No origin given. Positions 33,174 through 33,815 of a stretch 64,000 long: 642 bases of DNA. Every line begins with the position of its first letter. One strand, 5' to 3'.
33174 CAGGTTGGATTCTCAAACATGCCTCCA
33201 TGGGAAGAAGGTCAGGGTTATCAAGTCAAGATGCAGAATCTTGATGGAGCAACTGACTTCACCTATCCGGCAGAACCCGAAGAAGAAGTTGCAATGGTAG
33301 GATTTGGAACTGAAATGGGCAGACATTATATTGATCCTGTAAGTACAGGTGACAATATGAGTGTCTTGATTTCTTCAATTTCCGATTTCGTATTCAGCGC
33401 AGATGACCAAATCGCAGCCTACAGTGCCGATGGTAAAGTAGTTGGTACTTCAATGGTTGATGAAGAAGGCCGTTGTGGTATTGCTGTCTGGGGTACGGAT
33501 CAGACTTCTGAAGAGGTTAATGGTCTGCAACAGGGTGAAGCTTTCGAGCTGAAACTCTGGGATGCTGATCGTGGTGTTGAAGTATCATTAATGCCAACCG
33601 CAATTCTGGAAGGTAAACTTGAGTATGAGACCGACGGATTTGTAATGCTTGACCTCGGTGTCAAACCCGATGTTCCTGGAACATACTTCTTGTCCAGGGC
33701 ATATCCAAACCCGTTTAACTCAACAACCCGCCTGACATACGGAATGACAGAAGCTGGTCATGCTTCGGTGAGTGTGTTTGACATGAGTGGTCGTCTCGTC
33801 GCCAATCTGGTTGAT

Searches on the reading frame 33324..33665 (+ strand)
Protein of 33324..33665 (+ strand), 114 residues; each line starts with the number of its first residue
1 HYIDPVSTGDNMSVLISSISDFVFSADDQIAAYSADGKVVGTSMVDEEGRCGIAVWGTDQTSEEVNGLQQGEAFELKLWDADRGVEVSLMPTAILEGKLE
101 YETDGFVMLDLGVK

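Call 10: search_protein_families(library=pfam, proteins=[window:33324-33665:+], max_evalue=10)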
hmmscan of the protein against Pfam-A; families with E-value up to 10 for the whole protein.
seq(114 aa): 2 families
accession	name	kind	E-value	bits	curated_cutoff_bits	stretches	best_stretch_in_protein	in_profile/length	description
PF24805.1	EIF3I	-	0.11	12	200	1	21-96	23-96/324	EIF3I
PF14793.11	DUF4478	-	0.18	12.2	25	1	50-90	34-75/109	Pyrimidine/purine nucleotide 5'-monophosphate nucleosidases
